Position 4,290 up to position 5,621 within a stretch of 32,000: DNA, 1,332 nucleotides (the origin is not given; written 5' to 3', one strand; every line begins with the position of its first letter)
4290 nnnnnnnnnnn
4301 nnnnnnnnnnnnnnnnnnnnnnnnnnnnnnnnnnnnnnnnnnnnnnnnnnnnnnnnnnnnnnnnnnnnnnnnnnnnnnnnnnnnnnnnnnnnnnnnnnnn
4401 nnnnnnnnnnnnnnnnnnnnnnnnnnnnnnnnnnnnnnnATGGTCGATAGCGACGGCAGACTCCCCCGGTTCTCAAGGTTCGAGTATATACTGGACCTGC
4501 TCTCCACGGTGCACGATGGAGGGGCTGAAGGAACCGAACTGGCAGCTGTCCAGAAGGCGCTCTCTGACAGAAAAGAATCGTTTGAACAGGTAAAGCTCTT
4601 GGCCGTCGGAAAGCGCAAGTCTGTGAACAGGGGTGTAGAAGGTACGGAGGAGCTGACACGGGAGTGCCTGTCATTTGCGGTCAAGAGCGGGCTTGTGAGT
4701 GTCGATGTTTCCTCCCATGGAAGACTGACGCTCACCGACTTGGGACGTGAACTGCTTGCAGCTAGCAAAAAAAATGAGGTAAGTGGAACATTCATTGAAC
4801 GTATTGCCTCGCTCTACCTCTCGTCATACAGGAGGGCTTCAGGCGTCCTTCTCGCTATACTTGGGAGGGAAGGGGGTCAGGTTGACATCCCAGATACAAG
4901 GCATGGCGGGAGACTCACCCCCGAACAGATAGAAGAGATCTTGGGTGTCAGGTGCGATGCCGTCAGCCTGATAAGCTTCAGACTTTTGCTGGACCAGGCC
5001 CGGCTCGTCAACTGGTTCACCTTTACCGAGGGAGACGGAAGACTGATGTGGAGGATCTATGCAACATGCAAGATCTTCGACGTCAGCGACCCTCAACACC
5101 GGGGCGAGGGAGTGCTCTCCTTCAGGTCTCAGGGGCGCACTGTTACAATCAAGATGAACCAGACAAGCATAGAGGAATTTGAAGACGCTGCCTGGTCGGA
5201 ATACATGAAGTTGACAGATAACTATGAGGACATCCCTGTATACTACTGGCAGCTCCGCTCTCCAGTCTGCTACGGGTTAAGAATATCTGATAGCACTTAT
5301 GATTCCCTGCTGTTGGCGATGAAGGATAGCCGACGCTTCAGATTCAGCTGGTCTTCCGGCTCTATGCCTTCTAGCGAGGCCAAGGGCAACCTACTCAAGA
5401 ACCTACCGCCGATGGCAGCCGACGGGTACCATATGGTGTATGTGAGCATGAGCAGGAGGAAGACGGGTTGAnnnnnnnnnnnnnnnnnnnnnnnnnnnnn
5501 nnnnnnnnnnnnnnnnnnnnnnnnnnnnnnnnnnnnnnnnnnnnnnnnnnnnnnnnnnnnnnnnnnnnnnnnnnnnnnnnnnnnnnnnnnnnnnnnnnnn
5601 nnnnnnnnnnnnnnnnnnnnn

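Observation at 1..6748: Five-gene coupled operon built around a Rad50/SbcC-type zinc-hook ATPase without Mre11/SbcD: candidate new SMC-family surveillance/defence system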

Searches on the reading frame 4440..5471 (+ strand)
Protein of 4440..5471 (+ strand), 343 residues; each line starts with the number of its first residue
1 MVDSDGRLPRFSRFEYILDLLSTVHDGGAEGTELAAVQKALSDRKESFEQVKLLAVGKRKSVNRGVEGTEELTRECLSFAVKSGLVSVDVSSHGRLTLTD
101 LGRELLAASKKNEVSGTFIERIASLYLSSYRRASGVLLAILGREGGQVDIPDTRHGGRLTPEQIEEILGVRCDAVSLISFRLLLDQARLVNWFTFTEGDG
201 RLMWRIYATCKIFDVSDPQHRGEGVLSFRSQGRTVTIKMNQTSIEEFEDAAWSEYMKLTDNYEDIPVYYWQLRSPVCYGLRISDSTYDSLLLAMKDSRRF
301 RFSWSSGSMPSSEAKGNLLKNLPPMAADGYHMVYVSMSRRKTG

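Call 5: search_protein_families(library=pfam, proteins=[window:4440-5471:+], max_evalue=0.1)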
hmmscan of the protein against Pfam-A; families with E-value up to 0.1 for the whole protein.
window:4440-5471:+ (343 aa): 0 families

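Call 6: search_protein_families(library=padloc, proteins=[window:4440-5471:+], max_evalue=0.1)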
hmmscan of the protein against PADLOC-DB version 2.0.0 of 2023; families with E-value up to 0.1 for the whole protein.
window:4440-5471:+ (343 aa): 1 family
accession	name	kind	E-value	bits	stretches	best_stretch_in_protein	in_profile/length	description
PDLC03871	LmuC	-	0.039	12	1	65-113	69-116/156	-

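Call 7: search_protein_families(library=ncbifam, proteins=[window:4440-5471:+], max_evalue=0.1)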
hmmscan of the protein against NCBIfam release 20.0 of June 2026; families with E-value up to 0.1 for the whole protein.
window:4440-5471:+ (343 aa): 0 families

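Call 19: search_solved_structures(query=A2, max_evalue=10)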
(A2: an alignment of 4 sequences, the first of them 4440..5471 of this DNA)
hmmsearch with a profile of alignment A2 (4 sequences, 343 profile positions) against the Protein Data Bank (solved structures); distinct sequences matched with E-value up to 10: 1.
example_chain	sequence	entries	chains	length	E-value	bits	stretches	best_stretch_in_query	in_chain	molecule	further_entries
6miw_A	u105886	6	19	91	0.34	12.9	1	186-241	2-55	E3 ubiquitin-protein ligase HUWE1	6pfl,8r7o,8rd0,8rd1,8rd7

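Call 35: find_homologous_proteins(query=A2, max_evalue=0.001)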
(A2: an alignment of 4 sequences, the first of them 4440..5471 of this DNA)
Query A2 (4 sequences) (343 aa, profile of the alignment): 6 proteins with E <= 0.001 among 8000 candidates.
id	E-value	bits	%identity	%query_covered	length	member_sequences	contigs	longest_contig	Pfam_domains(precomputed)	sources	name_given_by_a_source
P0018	9.1e-192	655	94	100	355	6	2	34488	-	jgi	jgi:hypothetical protein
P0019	1.0e-184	631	53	99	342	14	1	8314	-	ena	-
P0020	1.1e-170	585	40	100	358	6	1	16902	-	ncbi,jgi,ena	ncbi:MAG TPA: hypothetical protein VIH27_02595 [Nitrososphaerales archaeon]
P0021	1.0e-99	352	40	99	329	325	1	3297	-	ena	-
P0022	5.8e-89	316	37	99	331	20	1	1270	-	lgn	-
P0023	2.0e-86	308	36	99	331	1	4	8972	-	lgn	-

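Call 47: predict_structure(alignment_id=A5)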
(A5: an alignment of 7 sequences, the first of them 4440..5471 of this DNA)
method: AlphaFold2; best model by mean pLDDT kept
length: 343 residues; sequences in the alignment: 7
mean_pLDDT: 84.3   pTM: 0.84
mean pLDDT of the five models: 84.3, 82.5, 82.4, 78.2, 76.5
residues with pLDDT >= 90: 157; 70-90: 136; 50-70: 42; < 50: 8
segments of 3 or more residues with pLDDT < 50: 1-3, 63-65
pLDDT, mean of each block of 10 residues (from residue 1): 67 92 91 90 86 68 53 90 89 81 90 83 94 93 92 72 89 87 91 84 90 71 81 89 94 93 86 93 91 91 85 59 77 90 66
secondary structure, 60 per line:
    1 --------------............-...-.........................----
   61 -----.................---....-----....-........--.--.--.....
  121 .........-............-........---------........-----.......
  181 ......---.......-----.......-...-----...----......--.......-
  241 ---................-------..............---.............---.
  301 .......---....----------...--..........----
elements in order: H15-26 H34-56 H66-82 E86-89 E95-98 H100-107 H116-129 H131-142 E147-151 H161-168 H174-186 E190-196 E202-208 E210-212 E225-230 E233-239 H244-259 H269-280 H284-296 E300-307 H311-314 E325-327 E330-339

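Call 52: fold_search(model_id=the predicted structure, library=pdb)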
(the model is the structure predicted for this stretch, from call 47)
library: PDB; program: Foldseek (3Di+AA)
matches with E <= 10: 697; with E <= 0.001: 0
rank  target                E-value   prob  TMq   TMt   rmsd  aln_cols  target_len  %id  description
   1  2fok_B                1.9e-03  0.96  0.32  0.22  22.2       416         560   10  STRUCTURE OF RESTRICTION ENDONUCLEASE FOKI (released 1998-06-17)
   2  9fny_A3               1.1e-02  0.30  0.16  0.18  19.6       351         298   16  PF30S-PF30S dimer mediated by aRDF from P. furiosus (Structure I) (released 2025-01-15)
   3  9gc3_A                4.0e-02  0.21  0.17  0.12  30.5       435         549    9  yeast TFIIIC TauB subcomplex bound to a tRNA gene (released 2024-11-27)
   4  5afq_B                4.5e-02  0.20  0.16  0.13  19.1       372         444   12  Crystal structure of RPC62 - RPC32 beta (released 2015-10-07)
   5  9fnz_A3               7.0e-02  0.18  0.17  0.18  19.2       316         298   16  PF30S-PF30S dimer mediated by aRDF from P. furiosus (Structure II) (released 2025-01-15)
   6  2awz_B                7.0e-02  0.05  0.10  0.07  21.9       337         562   10  Hepatitis C Virus NS5b RNA Polymerase in complex with a covalent inhibitor (5h) (released 2006-01-24)
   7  3key                  7.8e-02  0.54  0.18  0.31  11.1       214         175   13  Crystal structure of S. cerevisiae Stn1 C-terminal (released 2009-12-22)
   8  4a6d                  8.2e-02  0.51  0.18  0.18   9.9       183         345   18  Crystal structure of human N-acetylserotonin methyltransferase (ASMT) in complex with SAM (released 2012-11-07)
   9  8c8w                  8.2e-02  0.06  0.12  0.05  23.8       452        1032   12  Priestia megaterium mupirocin hyper-resistant HIGH motif mutant of type 2 isoleucyl-tRNA synthetase complexed with an is (released 2023-08-16)
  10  1zar                  9.2e-02  0.44  0.16  0.20  15.6       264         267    8  Crystal Structure of A.fulgidus Rio2 Kinase Complexed With ADP and Manganese Ions (released 2005-06-21)
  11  9fny_B3               9.2e-02  0.16  0.18  0.20  17.7       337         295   12  PF30S-PF30S dimer mediated by aRDF from P. furiosus (Structure I) (released 2025-01-15)
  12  9bkv_A                9.7e-02  0.07  0.11  0.07  16.4       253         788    9  DosP R97A bent form (released 2024-11-20)
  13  8z1p_A                1.0e-01  0.08  0.15  0.07  19.7       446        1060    9  Crystal structure of Saccharomyces cerevisiae isoleucyl-tRNA synthetase in complex with a mimic tRNA(Met) and isoleuci (released 2024-12-18)
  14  1tqi                  1.1e-01  0.38  0.16  0.21  15.7       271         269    8  Crystal Structure of A. Fulgidus Rio2 Serine Protein Kinase (released 2004-09-28)
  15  6wjh_A                1.2e-01  0.16  0.15  0.20  15.8       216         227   12  Crystal structure of MAGE-A11 bound to the PCF11 degron (released 2020-10-14)
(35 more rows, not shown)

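Call 76: search_protein_families(library=padloc, alignment_id=A7, max_evalue=1)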
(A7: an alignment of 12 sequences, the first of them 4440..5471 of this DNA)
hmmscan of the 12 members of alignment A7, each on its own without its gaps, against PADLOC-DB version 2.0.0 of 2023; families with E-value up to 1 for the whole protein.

A. member 1, window:4440-5471:+ (343 aa): 1 family
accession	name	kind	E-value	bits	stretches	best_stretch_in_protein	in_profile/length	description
PDLC03871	LmuC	-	0.039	12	1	65-113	69-116/156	-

B. families by the number of members that match (of 12 scanned): 2 families
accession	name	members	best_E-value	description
PDLC03922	MkoB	1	0.02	-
PDLC03871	LmuC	1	0.039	-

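Call 77: search_solved_structures(query=A7, max_evalue=10)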
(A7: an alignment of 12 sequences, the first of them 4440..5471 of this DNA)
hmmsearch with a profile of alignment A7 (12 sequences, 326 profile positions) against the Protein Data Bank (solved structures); distinct sequences matched with E-value up to 10: 44.
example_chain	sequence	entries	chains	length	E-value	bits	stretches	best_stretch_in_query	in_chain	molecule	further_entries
9m72_B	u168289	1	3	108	0.069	15.4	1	165-234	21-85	Light chain of 4E2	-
7x2t_L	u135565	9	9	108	0.2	13.9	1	165-233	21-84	8A10 light chain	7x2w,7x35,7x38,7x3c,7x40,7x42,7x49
2key_A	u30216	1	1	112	0.23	13.7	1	117-210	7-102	Putative phage integrase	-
1a14_L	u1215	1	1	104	0.26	13.5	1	167-232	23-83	NC10 FV (LIGHT CHAIN)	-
1nma_L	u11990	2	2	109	0.27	13.5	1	166-232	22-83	FAB NC10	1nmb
6vug_C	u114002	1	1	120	0.27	13.5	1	165-234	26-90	Light chain variable fragment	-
1nmc_L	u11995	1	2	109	0.3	13.3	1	167-232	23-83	SINGLE CHAIN ANTIBODY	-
7x7t_B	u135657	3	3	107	0.38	13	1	166-231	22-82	X17 light chain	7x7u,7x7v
9jy2_A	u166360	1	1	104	0.39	13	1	167-232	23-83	Fab light chain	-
9cia_A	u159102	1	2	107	0.4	12.9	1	167-232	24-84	UCHT1 Fab 2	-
1xiw_C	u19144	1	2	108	0.41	12.9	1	167-232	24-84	immunoglobulin light chain variable region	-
7la4_L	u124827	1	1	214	0.42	12.9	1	167-230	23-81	PT25-2 light chain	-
8ghk_L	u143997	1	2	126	0.46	12.7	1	164-230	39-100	GS10-X6-BE4 Fab light chain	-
1dvf_C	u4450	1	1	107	0.54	12.5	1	168-231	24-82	FV E5.2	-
8de6_F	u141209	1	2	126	0.59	12.4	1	164-229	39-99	aE11 Fab VL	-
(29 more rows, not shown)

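Call 85: search_protein_representatives(alignment_id=A5)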
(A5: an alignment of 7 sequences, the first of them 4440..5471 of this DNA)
Query: 7 sequences, 340 profile positions. Proteins with E-value up to 0.001 (for the whole library): 107; up to 1e-10: 66; up to 1e-30: 28. The best 107 are listed.
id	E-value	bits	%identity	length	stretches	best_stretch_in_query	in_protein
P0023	2.2e-163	559.4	-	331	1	1-339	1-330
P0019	1.8e-160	549.8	-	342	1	1-339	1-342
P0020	1.9e-154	530.0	-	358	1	1-340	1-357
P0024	4.5e-94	331.5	-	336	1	7-338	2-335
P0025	3.1e-62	226.8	-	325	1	1-337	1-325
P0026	6.0e-60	219.3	-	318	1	7-336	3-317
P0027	2.0e-59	217.5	-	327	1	6-336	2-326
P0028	1.1e-58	215.1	-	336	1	8-339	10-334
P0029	1.9e-58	214.4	-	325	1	4-338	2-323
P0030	3.3e-57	210.3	-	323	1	5-336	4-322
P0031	5.7e-54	199.6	-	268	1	61-337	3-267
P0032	1.2e-52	195.2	-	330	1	5-338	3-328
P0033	2.1e-51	191.2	-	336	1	6-337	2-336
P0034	2.9e-46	174.3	-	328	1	6-336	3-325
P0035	2.0e-45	171.5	-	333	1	9-337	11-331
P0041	2.5e-34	135.0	-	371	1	10-332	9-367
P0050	1.6e-29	119.2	-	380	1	1-337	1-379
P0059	2.9e-24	102.0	-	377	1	4-339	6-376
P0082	2.3e-12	62.8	-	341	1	26-337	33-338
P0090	6.6e-10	54.8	-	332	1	16-292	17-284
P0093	3.9e-09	52.2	-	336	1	68-338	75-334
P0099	4.1e-08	48.8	-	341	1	29-337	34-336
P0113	1.0e-05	41.0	-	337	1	17-336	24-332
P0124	2.1e-04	36.7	-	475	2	218-295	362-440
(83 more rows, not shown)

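Call 86: find_encoding_contigs(protein=P0050, flank=10000, max_places=3)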
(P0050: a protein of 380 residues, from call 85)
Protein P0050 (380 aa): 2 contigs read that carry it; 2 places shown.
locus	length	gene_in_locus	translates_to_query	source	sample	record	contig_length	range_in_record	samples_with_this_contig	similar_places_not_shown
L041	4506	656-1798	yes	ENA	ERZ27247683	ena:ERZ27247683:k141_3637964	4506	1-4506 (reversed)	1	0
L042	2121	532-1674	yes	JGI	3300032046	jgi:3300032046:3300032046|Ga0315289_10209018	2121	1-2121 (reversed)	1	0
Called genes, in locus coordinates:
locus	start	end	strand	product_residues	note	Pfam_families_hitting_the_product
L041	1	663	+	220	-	?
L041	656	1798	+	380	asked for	-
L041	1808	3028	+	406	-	-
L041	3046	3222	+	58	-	-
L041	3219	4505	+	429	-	?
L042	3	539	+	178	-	?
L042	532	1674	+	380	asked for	-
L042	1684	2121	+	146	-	?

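Call 87: list_cluster_members(proteins=[P0041, P0050, P0059, P0082, P0093, P0099, P0113, P0124, P0025, P0033])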
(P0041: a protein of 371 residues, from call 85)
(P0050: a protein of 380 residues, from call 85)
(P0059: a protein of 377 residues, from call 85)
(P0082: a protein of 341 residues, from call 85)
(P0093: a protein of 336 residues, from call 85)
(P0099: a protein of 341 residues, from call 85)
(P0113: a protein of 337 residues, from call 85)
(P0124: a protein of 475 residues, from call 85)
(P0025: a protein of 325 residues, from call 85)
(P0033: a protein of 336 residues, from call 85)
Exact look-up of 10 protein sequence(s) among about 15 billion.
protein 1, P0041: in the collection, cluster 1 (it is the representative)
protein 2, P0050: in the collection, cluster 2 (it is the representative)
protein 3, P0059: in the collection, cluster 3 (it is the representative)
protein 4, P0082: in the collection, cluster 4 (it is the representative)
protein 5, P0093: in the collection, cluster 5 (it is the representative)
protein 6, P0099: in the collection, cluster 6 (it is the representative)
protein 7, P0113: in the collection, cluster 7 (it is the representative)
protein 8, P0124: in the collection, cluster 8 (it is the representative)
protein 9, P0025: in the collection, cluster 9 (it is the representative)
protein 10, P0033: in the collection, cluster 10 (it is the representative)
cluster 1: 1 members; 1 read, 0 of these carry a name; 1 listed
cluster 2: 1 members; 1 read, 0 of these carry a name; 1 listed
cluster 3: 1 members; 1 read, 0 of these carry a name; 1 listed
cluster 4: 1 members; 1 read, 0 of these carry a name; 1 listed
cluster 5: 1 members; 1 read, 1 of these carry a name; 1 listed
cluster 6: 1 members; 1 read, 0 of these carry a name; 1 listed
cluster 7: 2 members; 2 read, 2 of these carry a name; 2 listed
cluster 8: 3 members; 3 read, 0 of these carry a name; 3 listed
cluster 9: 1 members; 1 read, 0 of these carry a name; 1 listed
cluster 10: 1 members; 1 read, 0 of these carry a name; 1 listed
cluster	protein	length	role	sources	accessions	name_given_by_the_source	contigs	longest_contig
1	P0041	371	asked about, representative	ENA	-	-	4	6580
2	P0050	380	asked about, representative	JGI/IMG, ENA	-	-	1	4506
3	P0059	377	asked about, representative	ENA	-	-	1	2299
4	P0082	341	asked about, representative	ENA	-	-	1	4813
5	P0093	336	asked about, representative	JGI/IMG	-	hypothetical protein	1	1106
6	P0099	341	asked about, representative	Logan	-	-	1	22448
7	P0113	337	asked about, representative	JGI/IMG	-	hypothetical protein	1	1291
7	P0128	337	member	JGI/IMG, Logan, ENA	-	hypothetical protein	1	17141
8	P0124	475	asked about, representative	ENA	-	-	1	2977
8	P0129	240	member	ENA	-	-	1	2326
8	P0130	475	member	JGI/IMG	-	-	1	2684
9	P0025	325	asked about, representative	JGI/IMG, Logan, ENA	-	-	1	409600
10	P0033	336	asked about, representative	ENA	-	-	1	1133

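Call 88: find_encoding_contigs(protein=P0099, flank=10000, max_places=2)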
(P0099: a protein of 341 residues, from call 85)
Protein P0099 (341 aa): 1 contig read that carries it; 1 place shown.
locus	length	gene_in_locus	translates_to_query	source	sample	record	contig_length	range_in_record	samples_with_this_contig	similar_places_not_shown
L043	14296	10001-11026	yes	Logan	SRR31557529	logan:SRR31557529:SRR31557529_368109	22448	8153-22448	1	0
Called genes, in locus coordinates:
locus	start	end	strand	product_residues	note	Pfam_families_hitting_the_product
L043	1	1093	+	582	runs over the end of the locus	PF00589:Phage_integrase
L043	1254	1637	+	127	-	-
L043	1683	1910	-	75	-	-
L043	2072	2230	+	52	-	-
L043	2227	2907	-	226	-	PF05063:MT-A70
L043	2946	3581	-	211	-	PF09195:Endonuc-BglII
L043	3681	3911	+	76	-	PF05066:HARE-HTH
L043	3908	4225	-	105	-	-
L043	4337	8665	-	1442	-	PF13086:AAA_11 (faint), PF05970:PIF1 (faint), PF09848:SLFN-g3_helicase (faint), PF13245:AAA_19, PF13604:AAA_30, PF01443:Viral_helicase1, PF13538:UvrD_C_2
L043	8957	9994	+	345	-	PF13289:SIR2_2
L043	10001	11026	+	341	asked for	-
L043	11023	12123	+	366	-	-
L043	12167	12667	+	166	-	-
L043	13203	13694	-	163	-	-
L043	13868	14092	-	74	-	-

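Call 89: find_encoding_contigs(protein=P0128, flank=10000, max_places=2)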
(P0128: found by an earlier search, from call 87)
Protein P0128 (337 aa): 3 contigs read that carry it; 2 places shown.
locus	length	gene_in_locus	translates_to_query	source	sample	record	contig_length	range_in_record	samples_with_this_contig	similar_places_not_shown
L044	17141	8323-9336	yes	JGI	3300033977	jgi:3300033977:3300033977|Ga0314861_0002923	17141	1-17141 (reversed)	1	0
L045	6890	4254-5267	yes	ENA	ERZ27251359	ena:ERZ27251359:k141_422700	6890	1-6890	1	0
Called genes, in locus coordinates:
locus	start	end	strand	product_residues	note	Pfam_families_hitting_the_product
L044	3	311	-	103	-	?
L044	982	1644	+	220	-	-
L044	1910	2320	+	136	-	PF05014:Nuc_deoxyrib_tr, PF15891:Nuc_deoxyri_tr2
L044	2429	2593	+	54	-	-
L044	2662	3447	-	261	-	PF24872:DUF2110_N (weak), PF24873:DUF2110_C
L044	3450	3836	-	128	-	PF01966:HD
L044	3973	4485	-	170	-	PF02002:TFIIE_alpha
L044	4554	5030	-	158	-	PF01994:Trm56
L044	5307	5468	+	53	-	-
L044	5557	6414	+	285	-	PF01555:N6_N4_Mtase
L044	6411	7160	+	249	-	PF14511:RE_EcoO109I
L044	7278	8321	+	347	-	PF13289:SIR2_2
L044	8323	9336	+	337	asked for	-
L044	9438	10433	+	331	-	-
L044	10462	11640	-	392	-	PF13167:GTP-bdg_N, PF16360:GTP-bdg_M, PF03193:RsgA_GTPase (faint), PF01926:MMR_HSR1, PF02421:FeoB_N, PF16897:MMR_HSR1_Xtn (weak)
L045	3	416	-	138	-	?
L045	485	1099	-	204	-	PF01994:Trm56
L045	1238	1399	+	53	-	-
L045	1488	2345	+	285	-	PF01555:N6_N4_Mtase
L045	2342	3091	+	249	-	PF14511:RE_EcoO109I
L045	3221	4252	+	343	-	PF13289:SIR2_2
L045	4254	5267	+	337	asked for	-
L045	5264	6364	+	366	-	-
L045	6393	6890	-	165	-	?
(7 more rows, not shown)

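Call 91: search_protein_families(library=padloc, proteins=[L043:8957-9994:+, L043:10001-11026:+, L043:11023-12123:+, L045:3221-4252:+, L045:4254-5267:+, L045:5264-6364:+, L043:4337-8665:-, L041:1808-3028:+], max_evalue=0.01)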
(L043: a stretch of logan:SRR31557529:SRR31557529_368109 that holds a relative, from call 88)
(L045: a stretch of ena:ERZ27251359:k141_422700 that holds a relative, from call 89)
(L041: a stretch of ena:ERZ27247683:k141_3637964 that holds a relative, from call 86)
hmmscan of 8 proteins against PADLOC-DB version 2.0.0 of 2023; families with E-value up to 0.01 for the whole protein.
L043:8957-9994:+ (345 aa): 26 families (the best 25 are shown)
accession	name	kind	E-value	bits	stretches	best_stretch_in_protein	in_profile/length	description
PDLC02414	Aga_SIR2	-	1.1e-20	72.2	1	105-320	76-268/313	-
PDLC04087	SIR2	-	1.6e-17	61.4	1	158-330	130-307/343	-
PDLC02408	Aga_SIR2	-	2.1e-17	61.3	1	160-320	148-297/343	Class II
PDLC04093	SIR2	-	2.2e-17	61.1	1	13-312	26-306/395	-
PDLC04084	SIR2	-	2.5e-15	54.6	1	12-317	43-351/414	-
PDLC04092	SIR2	-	1e-13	49.4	1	111-301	73-252/318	-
PDLC04075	SIR2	-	1.7e-12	44.8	1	148-309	175-346/414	-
PDLC04094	SIR2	-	4.9e-12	43.8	1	161-307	150-292/399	-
PDLC04081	SIR2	-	2.8e-11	41.2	1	159-313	136-301/345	-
PDLC04096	SIR2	-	3.9e-11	40.9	1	160-330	22-195/230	-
PDLC04083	SIR2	-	7.6e-10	36.2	1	154-332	127-326/371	-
PDLC02186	SIR2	-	8.2e-10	36.3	1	14-328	32-353/412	-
PDLC04076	SIR2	-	5.3e-08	30.5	1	163-318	166-340/406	-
PDLC04082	SIR2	-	5.3e-08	30.2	1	156-333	124-308/345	-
PDLC04078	SIR2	-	6.2e-08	30.6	1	206-314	12-118/171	-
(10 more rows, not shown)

L043:10001-11026:+ (341 aa): 0 families

L043:11023-12123:+ (366 aa): 0 families

L045:3221-4252:+ (343 aa): 23 families
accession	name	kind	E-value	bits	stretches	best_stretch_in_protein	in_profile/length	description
PDLC02408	Aga_SIR2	-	2.2e-19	67.7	2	155-302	149-281/343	Class II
PDLC02414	Aga_SIR2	-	3.6e-18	64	1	155-300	119-251/313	-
PDLC04084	SIR2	-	2.4e-17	61.3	1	6-292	45-328/414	-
PDLC04087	SIR2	-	1.9e-15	54.6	2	154-293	132-272/343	-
PDLC04093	SIR2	-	1.9e-14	51.5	1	152-302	149-298/395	-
PDLC04088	SIR2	-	1.4e-10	38.8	1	153-304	172-323/390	-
PDLC02186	SIR2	-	9.9e-10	36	1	6-295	32-324/412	-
PDLC04092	SIR2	-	1.8e-09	35.3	1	153-285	117-239/318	-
PDLC04094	SIR2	-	2.6e-09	34.8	1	152-293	147-281/399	-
PDLC04083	SIR2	-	1e-08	32.5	1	194-297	187-292/371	-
PDLC04076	SIR2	-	2e-08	31.9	1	6-295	32-321/406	-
PDLC04096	SIR2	-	3.3e-08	31.3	1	154-298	22-165/230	-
PDLC04081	SIR2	-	1.3e-07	29.2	1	154-292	137-282/345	-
PDLC04074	SIR2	-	9.1e-07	26.3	1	151-214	139-207/357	-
PDLC04078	SIR2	-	4.8e-06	24.5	1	198-295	9-103/171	-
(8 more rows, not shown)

L045:4254-5267:+ (337 aa): 0 families

L045:5264-6364:+ (366 aa): 0 families

L043:4337-8665:- (1442 aa): 20 families
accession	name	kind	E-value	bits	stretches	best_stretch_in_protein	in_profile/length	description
PDLC05064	PDC-S68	-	0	1295.3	1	169-1439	42-1272/1273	-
PDLC05066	PDC-S68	-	6.1e-183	608.8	1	192-1419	1-1199/1202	-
PDLC05065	PDC-S68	-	1.8e-174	580.5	1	192-1420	4-1218/1221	-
PDLC01734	typeIV_RecD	-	8.6e-44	147.9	2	728-1031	259-528/763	RecD_0_IVD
PDLC01148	RecD_like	-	1.5e-35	120.7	2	818-1030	311-496/719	RecD/Tra ATPase fused to N-terminal HHH domain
PDLC04475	PDC-M16A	-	5.5e-24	82.7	2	820-975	18-185/721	-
PDLC04476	PDC-M16A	-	8.5e-22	75.3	2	835-974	25-181/691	-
PDLC05035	PDC-S53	-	6e-19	65.6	2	1221-1268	815-863/900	-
PDLC04472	PDC-M16A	-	1.3e-16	58.2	2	1224-1270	649-698/930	-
PDLC04474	PDC-M16A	-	6.9e-10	36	2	819-936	221-335/917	-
PDLC00122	GajB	-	1.2e-06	25.8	1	1222-1275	421-476/502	UrvD helicase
PDLC00119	GajB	-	5.8e-06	23.5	1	1189-1273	455-545/565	UrvD helicase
PDLC03802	RTasHel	-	1.2e-05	22.3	1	1219-1277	596-657/675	DRT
PDLC03920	MkoA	-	0.00012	18.5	0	960-974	817-831/1112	-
PDLC02350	AbiO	-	0.00023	18.1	0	829-870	191-227/468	AbiO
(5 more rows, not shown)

L041:1808-3028:+ (406 aa): 0 families
